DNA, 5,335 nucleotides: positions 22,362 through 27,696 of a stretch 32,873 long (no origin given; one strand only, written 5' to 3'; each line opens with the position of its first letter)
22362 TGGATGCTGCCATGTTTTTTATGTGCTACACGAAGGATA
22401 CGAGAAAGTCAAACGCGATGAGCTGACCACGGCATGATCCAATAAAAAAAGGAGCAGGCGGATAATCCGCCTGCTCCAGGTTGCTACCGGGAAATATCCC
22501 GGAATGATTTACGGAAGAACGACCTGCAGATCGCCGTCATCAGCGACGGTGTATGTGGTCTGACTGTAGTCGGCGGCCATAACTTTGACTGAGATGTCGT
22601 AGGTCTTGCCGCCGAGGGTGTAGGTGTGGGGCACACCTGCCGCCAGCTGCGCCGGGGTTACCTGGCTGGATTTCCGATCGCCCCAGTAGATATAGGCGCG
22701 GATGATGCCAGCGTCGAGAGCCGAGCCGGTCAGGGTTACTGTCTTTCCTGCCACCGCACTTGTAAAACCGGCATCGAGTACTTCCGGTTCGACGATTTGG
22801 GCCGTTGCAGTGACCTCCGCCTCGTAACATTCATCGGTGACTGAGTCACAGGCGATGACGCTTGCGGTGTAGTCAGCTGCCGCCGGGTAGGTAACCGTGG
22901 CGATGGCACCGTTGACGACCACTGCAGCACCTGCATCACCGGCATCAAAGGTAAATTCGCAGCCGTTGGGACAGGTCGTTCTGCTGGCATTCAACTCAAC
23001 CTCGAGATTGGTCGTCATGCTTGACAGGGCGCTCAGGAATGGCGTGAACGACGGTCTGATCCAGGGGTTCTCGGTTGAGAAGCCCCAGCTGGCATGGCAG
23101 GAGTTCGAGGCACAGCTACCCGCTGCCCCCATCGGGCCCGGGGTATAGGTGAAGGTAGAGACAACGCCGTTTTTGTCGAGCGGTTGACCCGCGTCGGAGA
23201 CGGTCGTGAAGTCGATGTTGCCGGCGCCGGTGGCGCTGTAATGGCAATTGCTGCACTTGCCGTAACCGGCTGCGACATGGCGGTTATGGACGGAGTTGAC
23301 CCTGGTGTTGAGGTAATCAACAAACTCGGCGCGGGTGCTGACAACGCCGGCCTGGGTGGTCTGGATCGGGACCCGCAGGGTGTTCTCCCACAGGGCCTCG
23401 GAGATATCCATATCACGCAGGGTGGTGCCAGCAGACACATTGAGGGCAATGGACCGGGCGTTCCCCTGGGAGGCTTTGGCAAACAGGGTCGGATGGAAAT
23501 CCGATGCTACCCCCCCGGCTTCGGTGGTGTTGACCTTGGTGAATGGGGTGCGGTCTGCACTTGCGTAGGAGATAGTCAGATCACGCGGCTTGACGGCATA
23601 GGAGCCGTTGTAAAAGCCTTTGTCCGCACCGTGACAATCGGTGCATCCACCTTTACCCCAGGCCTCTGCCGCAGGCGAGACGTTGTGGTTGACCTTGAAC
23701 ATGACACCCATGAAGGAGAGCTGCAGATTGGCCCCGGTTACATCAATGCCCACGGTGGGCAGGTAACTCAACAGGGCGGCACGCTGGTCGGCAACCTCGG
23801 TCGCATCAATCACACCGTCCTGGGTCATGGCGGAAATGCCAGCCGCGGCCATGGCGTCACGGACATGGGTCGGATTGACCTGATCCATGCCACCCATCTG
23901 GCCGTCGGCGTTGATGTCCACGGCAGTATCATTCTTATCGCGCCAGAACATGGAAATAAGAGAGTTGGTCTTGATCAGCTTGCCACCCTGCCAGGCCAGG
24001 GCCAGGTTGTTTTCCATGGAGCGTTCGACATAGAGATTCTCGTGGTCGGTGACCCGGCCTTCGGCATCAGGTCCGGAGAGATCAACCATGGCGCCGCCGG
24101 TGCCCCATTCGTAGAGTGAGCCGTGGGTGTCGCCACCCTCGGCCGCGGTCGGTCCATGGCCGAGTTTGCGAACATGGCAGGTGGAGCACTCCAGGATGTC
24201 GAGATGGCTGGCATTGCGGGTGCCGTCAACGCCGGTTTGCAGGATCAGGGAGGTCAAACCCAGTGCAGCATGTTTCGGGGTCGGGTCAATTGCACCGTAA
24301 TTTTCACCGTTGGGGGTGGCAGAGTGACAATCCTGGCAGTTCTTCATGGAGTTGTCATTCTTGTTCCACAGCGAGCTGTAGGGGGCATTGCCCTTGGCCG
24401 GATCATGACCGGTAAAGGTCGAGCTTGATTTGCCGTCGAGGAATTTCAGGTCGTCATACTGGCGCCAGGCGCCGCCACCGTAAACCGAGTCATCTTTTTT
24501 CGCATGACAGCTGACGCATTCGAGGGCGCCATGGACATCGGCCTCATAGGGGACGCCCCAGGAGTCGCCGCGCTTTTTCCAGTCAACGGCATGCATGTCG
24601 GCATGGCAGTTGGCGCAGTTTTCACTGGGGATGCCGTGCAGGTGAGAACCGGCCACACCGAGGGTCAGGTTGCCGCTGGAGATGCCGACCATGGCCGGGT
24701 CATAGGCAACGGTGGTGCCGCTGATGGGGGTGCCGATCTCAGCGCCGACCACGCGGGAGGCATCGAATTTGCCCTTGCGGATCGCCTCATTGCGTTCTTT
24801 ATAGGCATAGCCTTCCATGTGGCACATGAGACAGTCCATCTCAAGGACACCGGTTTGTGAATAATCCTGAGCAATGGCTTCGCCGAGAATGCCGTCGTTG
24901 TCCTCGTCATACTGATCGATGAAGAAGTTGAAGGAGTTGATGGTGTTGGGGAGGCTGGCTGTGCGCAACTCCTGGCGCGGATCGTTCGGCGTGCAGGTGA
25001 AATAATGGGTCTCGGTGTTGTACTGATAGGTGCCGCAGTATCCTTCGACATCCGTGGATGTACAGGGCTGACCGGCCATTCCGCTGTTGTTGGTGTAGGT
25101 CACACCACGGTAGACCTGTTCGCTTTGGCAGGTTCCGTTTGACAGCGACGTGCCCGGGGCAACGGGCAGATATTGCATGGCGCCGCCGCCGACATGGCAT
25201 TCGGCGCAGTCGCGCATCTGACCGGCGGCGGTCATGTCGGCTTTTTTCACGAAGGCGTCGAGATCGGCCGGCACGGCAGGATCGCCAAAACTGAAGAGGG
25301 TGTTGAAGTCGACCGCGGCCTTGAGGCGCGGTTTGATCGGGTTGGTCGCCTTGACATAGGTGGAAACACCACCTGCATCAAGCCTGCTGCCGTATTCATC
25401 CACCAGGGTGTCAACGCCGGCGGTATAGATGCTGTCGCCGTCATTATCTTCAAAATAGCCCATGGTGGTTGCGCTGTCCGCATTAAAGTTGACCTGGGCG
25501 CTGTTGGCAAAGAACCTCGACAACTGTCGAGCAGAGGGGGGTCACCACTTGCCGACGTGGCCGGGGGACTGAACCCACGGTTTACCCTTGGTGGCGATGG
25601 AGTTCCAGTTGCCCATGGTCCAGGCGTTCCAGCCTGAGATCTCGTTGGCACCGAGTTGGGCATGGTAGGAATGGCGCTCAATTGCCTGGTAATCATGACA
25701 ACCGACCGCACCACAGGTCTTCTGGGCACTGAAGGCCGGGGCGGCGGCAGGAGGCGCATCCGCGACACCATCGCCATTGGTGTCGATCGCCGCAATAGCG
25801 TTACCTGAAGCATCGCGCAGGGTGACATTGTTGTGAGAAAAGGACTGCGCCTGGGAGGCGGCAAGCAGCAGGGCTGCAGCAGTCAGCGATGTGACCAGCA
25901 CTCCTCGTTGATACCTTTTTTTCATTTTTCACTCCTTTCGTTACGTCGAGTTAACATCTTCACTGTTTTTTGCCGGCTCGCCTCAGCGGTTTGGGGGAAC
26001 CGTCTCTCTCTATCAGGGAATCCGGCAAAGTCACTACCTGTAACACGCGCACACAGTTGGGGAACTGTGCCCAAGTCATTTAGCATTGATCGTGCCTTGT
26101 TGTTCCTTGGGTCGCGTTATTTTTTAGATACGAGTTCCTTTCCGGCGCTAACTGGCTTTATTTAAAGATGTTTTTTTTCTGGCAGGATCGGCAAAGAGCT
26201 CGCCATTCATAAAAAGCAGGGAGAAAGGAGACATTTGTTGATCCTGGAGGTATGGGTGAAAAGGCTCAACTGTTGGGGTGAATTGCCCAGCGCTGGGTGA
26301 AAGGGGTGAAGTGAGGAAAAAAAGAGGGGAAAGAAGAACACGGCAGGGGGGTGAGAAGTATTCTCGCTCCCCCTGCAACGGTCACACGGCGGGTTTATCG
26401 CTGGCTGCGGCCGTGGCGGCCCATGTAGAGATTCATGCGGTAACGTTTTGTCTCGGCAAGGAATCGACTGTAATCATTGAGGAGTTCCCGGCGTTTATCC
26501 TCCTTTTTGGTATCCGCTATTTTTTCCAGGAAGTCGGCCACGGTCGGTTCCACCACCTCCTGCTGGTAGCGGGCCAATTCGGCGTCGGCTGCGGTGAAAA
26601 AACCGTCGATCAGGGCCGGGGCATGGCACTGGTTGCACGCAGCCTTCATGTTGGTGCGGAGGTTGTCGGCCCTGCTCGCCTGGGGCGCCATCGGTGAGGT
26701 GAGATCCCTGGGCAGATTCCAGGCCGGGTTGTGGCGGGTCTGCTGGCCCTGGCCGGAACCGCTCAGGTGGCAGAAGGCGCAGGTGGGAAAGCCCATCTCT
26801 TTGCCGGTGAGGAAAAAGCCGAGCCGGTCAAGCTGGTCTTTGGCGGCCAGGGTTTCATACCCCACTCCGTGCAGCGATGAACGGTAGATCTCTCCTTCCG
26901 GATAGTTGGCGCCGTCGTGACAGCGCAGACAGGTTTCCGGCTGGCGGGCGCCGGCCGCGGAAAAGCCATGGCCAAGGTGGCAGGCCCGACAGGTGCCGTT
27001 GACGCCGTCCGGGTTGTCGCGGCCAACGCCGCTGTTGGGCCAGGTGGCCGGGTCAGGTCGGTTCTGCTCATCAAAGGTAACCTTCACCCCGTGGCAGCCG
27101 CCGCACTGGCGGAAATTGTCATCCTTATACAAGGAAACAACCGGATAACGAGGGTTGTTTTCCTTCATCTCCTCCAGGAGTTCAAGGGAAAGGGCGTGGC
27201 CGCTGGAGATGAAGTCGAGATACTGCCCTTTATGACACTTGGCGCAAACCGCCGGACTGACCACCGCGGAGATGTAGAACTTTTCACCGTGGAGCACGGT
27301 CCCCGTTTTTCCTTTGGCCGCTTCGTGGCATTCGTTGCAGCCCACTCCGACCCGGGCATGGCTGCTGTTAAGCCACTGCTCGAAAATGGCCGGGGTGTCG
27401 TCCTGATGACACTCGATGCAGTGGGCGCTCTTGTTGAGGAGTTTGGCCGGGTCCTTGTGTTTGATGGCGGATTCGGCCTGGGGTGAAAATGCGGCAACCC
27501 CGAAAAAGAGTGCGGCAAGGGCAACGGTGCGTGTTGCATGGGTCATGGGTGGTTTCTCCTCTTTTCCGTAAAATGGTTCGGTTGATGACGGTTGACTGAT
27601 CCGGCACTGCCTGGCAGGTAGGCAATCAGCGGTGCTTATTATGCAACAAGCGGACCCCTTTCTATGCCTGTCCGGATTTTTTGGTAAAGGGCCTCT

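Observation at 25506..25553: A single in-frame UGA splits one ~1138-codon secreted multiheme cytochrome; candidate selenocysteine/readthrough site with a SECIS-like hairpin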

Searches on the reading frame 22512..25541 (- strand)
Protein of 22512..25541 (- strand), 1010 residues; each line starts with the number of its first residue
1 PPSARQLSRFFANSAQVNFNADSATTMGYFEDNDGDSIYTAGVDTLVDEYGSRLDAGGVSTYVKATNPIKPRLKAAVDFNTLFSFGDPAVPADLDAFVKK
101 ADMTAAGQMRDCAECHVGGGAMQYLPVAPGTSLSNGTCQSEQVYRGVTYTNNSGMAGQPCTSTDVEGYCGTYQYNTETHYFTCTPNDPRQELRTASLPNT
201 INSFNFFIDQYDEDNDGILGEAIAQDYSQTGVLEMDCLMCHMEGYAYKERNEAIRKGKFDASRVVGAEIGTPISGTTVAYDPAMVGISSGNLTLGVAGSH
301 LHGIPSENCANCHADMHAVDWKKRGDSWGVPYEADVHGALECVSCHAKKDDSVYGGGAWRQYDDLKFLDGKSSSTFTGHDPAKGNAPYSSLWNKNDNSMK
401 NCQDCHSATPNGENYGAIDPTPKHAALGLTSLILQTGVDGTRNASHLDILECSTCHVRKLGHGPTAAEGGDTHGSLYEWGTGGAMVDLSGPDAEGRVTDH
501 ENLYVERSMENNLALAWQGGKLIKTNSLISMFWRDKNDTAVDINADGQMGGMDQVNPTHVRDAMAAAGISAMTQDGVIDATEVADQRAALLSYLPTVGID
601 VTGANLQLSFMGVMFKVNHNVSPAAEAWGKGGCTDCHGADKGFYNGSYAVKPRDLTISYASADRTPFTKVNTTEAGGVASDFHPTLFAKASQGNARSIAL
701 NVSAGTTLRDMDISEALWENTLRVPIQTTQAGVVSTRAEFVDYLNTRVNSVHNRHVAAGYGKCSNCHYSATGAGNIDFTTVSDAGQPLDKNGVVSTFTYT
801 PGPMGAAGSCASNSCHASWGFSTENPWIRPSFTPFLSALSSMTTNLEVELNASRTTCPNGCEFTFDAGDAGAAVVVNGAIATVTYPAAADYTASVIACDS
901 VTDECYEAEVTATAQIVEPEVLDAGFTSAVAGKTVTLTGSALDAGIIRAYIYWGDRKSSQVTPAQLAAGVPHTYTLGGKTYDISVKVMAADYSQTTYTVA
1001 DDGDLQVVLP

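Call 18: find_related_loci(query=A1, collection=genome_contigs, flank=6000)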
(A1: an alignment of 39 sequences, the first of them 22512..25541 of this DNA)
Query A1 (1010 aa) in genome_contigs; peptide patterns used: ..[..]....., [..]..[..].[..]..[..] (x = any residue, [..] = any of these).
111 stretches matched a pattern; 76 encode a relative of the query (tblastn E <= 1e-3); 70 distinct loci.
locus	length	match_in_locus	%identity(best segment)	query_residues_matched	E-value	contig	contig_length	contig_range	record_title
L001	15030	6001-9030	96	1-1010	0e+0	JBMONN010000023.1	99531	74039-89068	MAG: Thermodesulfobacteriota bacterium isolate Betzabe_MAG077 MAG077_23, whole genome shotgun sequence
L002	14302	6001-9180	62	1-1009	0e+0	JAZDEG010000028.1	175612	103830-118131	MAG: Pseudomonadota bacterium isolate MEGAHIT-group-0.128 k141_14439366, whole genome shotgun sequence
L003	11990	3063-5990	54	1-1010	0e+0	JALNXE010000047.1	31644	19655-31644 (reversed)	MAG: Desulfobulbaceae bacterium isolate SO_2016_LW3 bin 20 scaffold02148_LW162_2016, whole genome shotgun sequence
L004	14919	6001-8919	55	1-1010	0e+0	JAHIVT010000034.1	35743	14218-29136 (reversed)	MAG: Proteobacteria bacterium isolate MM_PC_MetaG.mb.92 MM_PC_MetaG.mb.92_k141_235418, whole genome shotgun sequence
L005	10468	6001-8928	54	1-1010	0e+0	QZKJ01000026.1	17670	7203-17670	MAG: Desulfurivibrio sp. isolate SURF_16 Ga0104751_1004681, whole genome shotgun sequence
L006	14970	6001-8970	52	1-1010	0e+0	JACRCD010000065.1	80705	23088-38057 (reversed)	MAG: Deltaproteobacteria bacterium isolate NC_groundwater_1637_Pr3_B-0.1um_54_18 SR-2_scaffold_141_2266836, whole genome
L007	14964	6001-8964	54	1-1010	0e+0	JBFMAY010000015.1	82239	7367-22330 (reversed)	MAG: Thermodesulfobacteriota bacterium isolate MAG150 MAG150_15, whole genome shotgun sequence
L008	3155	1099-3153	61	1-673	0e+0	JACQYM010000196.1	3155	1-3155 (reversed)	MAG: Deltaproteobacteria bacterium isolate NC_groundwater_1541_Pr4_S-0.65um_57_8 SR1-18-Sp65_coassembly_scaffold_257700,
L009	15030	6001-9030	95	1-1010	0e+0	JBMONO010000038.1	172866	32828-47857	MAG: Thermodesulfobacteriota bacterium isolate Betzabe_MAG078 MAG078_38, whole genome shotgun sequence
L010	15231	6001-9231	47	1-1009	0e+0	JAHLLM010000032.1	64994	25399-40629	MAG: Desulfobulbaceae bacterium isolate MAG127 NODE_1225_length_64994_cov_196.659557, whole genome shotgun sequence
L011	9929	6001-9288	38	1-1010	0e+0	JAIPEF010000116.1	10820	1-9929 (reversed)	MAG: Desulfocapsa sp. isolate Tobar13.5m-G31 Tobar13-5m-C6952, whole genome shotgun sequence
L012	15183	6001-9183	39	1-985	0e+0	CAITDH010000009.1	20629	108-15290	MAG: uncultured Desulfobulbaceae bacterium isolate Kiruna2_bin-2539 genome assembly, contig: bin-2539:009/377, whole gen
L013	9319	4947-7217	41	1-770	6e-162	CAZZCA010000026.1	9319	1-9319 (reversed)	MAG TPA_asm: uncultured Desulfobulbia bacterium isolate binchicken_co142_316 genome assembly, contig: NODE_20680_length_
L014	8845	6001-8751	42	1-857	3e-161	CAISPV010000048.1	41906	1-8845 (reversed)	MAG: uncultured Desulfobulbaceae bacterium isolate MJ-2014_bin-0326 genome assembly, contig: bin-0326:048/124, whole gen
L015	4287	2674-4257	44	1-538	4e-136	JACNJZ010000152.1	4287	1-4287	MAG: Candidatus Desulfobia pelagia NIOZ-UU_NODE_27641_length_4287_cov_5.13256, whole genome shotgun sequence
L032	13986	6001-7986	35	1-712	2e-110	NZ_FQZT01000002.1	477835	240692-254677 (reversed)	Malonomonas rubra DSM 5091, whole genome shotgun sequence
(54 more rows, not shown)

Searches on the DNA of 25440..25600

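Call 83: search_rna_families(source=window, start=25440, end=25600, threshold=evalue, max_evalue=10)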
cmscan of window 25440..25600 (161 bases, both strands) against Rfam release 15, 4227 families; matches with E-value up to 10: 1.
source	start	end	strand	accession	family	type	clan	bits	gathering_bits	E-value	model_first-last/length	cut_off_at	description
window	25489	25531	-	RF01057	SAH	Cis-reg; riboswitch;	-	10.5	37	9.7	1-78/78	no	SAH (S-adenosyl-L-homocysteine) riboswitch aptamer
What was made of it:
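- No Rfam SECIS match was found (call 83).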

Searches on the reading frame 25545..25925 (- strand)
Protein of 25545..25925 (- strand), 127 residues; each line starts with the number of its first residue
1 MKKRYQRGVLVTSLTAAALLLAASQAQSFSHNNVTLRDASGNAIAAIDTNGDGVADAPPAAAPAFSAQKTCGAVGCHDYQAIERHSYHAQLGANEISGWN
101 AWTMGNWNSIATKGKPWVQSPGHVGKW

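Call 33: search_protein_families(library=pfam, proteins=[window:25545-25925:-], max_evalue=0.001)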
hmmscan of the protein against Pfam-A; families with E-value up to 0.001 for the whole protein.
window:25545-25925:- (127 aa): 0 families

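Call 79: predict_structure(alignment_id=A6)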
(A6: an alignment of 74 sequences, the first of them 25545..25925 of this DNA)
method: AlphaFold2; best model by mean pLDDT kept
length: 127 residues; sequences in the alignment: 74
mean_pLDDT: 66.5   pTM: 0.40
mean pLDDT of the five models: 66.5, 65.9, 64.8, 62.7, 62.6
residues with pLDDT >= 90: 9; 70-90: 44; 50-70: 47; < 50: 27
segments of 3 or more residues with pLDDT < 50: 106-127
pLDDT, mean of each block of 10 residues (from residue 1): 71 91 74 79 73 66 79 73 65 51 51 46 38
secondary structure, 60 per line:
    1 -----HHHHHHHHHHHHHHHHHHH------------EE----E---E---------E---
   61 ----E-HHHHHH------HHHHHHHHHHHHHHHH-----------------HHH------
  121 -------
elements in order: H6-24 H67-72 H79-94
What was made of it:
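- Tried and rejected: AlphaFold2 of the window's N-terminal ORF with 74 sequences gave pLDDT below 50 for residues 106-127 (call 79).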

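Call 80: search_protein_representatives(alignment_id=A6)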
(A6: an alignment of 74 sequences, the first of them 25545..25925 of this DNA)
Query: 74 sequences, 119 profile positions. Proteins with E-value up to 0.001 (for the whole library): 273; up to 1e-10: 27; up to 1e-30: 14. The best 150 are listed.
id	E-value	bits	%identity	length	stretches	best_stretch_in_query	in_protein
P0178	2.9e-41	156.4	-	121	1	1-119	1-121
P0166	1.6e-40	154.0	-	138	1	1-119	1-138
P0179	1.6e-40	154.0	-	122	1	2-119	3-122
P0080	2.5e-37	143.7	-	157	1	1-119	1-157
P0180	4.3e-37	142.9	-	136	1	1-119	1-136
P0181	5.2e-37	142.7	-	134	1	3-119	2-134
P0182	1.8e-36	141.0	-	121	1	1-119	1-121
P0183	3.3e-34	133.7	-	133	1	1-119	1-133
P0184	4.8e-34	133.1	-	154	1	1-119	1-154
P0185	6.0e-33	129.6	-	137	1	6-119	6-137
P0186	3.2e-32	127.2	-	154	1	11-119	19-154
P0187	1.2e-31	125.4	-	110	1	11-119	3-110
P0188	3.6e-31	123.9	-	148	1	6-119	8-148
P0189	7.4e-31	122.8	-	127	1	1-119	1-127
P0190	2.0e-30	121.5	-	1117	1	14-119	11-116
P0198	2.3e-13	66.4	-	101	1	14-119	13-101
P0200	3.7e-12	62.5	-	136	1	1-119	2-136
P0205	1.2e-09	54.4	-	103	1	14-119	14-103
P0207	1.5e-09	54.1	-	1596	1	30-119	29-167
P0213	5.9e-09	52.2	-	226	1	26-119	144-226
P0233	1.3e-07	47.8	-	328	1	30-119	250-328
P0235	1.6e-07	47.5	-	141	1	8-119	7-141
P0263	1.0e-06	44.9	-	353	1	19-119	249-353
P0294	6.1e-06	42.4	-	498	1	30-119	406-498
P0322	2.9e-05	40.3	-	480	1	31-119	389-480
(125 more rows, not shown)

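Call 82: search_protein_families(library=ncbifam, proteins=[P0198, P0200, P0205, P0213, P0233, P0263, P0294, P0322, P0235, P0207], max_evalue=0.01)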
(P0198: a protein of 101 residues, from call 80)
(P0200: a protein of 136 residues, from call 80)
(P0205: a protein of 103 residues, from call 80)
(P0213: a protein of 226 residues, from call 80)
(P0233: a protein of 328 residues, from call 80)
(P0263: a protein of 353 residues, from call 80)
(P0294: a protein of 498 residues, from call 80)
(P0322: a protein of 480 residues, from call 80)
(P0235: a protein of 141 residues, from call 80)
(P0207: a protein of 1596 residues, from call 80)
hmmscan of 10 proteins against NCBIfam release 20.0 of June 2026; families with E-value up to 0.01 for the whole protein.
P0198 (101 aa): 0 families

P0200 (136 aa): 0 families

P0205 (103 aa): 0 families

P0213 (226 aa): 0 families

P0233 (328 aa): 0 families

P0263 (353 aa): 0 families

P0294 (498 aa): 2 families
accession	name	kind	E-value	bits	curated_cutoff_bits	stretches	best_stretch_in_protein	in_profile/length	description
TIGR03508.1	decahem_SO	subfamily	1.1e-07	31.6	192.2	1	286-389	56-156/258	DmsE family decaheme c-type cytochrome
TIGR03153.1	cytochr_NrfH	equivalog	0.001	19.1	134.2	0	349-385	97-135/138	cytochrome c nitrite reductase small subunit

P0322 (480 aa): 4 families
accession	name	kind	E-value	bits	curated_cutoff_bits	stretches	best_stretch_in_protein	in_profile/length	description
TIGR03508.1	decahem_SO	subfamily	5.3e-10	39.2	192.2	1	274-368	58-154/258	DmsE family decaheme c-type cytochrome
NF041028.1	decahem_GSU2203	exception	2e-09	37.1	325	1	269-370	84-187/317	GSU2203 family decaheme c-type cytochrome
NF052343.1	hydrazine_HDH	equivalog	0.00022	19.7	900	1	281-348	111-180/564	hydrazine dehydrogenase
TIGR03153.1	cytochr_NrfH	equivalog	0.0049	16.9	134.2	0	276-324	18-62/138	cytochrome c nitrite reductase small subunit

P0235 (141 aa): 0 families

P0207 (1596 aa): 1 family
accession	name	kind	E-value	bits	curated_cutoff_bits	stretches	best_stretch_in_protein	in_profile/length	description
NF045614.1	efflu_CzcI_Cupr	equivalog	0.0036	17.9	100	0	361-383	66-88/124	cation efflux protein, CzcI family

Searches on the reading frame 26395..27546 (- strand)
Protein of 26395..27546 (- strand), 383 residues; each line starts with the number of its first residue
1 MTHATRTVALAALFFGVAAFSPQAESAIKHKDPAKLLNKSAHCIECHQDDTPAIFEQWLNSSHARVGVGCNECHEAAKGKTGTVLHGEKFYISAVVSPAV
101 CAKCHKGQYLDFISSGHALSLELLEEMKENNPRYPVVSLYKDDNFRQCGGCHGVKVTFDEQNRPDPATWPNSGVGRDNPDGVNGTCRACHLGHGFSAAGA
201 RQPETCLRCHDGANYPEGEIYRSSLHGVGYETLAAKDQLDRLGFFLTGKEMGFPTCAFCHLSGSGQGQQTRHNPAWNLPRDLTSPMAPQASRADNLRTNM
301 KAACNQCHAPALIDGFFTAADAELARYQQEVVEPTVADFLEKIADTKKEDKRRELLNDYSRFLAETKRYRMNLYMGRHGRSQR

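Call 33: search_protein_families(library=pfam, proteins=[window:26395-27546:-], max_evalue=0.001)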
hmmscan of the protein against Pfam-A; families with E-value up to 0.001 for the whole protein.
window:26395-27546:- (383 aa): 8 families
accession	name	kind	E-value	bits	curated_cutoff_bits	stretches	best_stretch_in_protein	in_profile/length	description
PF13447.11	Multi-haem_cyto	-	7e-18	65.3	21.9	1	185-322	97-236/269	Seven times multi-haem cytochrome CxxCH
PF13435.11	Cytochrome_C554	-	1.9e-14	54.8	20.8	1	100-157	1-60/84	Cytochrome c554 and c-prime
PF09699.15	Paired_CXXCH_1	-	3.2e-10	40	20.6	0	63-107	1-38/41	Doubled CXXCH motif (Paired_CXXCH_1)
PF22113.1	Mtrc-MtrF_II-IV_dom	-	1.5e-09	38.1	30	1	183-310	6-129/176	Outer membrane cytochrome MtrC/MtrF-like, domains II/IV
PF14522.11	Cytochrome_C7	-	1.7e-09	37.8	24.8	0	62-152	7-66/67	Cytochrome c7 and related cytochrome c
PF14537.11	Cytochrom_c3_2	-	3.5e-07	31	25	1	144-211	25-79/79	Cytochrome c3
PF02085.21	Cytochrom_CIII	-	7.7e-05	23.4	22.9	0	35-105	41-101/101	Class III cytochrome C family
PF03264.19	Cytochrom_NNT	-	0.00086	19.5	24.1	0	35-76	31-74/174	NapC/NirT cytochrome c family, N-terminal region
